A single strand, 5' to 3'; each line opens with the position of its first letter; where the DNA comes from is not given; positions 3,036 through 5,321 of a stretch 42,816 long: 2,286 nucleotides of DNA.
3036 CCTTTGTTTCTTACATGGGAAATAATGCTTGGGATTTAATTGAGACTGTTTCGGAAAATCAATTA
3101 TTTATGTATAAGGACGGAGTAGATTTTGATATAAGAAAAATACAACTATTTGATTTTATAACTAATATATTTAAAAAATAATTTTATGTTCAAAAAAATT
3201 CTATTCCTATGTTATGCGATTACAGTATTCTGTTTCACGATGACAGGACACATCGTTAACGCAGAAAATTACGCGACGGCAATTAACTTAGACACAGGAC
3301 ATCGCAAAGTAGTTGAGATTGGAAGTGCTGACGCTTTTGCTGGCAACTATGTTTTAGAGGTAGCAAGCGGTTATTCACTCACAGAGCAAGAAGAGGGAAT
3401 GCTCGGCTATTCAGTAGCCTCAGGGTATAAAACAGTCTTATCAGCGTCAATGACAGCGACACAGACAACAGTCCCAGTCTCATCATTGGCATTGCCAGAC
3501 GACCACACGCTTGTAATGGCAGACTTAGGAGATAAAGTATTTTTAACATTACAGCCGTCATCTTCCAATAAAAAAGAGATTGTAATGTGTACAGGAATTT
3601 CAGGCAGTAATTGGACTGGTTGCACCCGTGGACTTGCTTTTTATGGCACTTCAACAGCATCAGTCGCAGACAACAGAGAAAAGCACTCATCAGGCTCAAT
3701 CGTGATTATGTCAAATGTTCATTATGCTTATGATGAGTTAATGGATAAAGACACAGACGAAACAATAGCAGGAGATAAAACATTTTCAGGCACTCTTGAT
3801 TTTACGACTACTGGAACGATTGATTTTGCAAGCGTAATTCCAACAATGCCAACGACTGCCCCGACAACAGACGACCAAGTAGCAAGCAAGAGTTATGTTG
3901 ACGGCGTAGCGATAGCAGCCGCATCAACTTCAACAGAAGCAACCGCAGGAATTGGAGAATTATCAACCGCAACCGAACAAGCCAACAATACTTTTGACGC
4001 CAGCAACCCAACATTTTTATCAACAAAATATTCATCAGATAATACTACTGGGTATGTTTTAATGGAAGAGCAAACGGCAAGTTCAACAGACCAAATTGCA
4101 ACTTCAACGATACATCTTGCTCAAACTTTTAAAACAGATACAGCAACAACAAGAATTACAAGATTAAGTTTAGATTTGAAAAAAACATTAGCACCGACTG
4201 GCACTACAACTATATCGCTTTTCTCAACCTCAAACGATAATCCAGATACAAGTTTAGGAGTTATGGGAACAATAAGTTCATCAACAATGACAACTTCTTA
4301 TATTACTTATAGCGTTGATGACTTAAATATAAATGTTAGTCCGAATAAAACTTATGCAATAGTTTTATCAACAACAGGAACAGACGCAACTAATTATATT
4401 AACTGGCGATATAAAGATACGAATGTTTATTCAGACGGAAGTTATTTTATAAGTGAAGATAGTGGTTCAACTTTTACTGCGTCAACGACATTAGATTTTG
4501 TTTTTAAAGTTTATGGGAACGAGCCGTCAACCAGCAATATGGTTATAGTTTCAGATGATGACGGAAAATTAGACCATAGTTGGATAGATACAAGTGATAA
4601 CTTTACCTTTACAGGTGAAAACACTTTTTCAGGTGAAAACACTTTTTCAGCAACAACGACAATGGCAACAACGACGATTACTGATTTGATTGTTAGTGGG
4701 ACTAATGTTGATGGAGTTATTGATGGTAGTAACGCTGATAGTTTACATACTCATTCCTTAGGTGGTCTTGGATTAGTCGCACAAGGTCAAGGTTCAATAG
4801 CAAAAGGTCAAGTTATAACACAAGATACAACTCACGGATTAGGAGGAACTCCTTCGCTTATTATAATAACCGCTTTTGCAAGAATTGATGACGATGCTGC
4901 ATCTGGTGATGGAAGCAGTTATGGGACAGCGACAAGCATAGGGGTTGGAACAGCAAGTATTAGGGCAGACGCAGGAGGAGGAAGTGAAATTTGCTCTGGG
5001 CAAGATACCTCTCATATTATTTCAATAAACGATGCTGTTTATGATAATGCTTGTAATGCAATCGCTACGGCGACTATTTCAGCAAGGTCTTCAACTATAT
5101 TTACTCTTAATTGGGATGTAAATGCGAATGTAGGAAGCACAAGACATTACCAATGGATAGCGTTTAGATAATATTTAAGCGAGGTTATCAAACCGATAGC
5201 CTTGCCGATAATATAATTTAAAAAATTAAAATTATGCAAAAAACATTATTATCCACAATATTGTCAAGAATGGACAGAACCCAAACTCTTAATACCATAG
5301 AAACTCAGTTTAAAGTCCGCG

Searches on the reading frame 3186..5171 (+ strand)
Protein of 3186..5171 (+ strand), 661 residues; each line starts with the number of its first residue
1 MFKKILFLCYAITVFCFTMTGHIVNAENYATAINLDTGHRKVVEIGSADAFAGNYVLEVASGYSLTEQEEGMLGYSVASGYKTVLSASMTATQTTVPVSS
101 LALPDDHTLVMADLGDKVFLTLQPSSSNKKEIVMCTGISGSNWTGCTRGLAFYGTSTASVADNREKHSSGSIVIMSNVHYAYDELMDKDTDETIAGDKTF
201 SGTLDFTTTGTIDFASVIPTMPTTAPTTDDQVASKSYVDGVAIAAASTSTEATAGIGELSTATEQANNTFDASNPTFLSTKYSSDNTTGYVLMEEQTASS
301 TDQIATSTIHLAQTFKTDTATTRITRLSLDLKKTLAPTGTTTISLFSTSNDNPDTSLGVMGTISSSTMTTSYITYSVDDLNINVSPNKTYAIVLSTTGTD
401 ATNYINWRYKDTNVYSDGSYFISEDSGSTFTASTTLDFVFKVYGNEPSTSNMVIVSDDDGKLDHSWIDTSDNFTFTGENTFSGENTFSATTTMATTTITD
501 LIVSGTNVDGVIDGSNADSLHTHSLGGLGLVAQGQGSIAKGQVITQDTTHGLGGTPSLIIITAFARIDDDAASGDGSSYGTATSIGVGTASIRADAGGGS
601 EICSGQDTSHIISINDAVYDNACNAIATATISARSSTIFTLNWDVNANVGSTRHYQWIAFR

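Call 85: search_protein_families(library=pfam, max_evalue=0.01, proteins=[window:3186-5171:+])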
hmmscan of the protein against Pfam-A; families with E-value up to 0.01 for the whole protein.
window:3186-5171:+ (661 aa): 1 family
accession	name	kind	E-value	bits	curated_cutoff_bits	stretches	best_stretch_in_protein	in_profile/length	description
PF18338.7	BppL_N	-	0.0063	16.5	25.8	1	191-205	11-25/25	Lower baseplate protein N-terminal domain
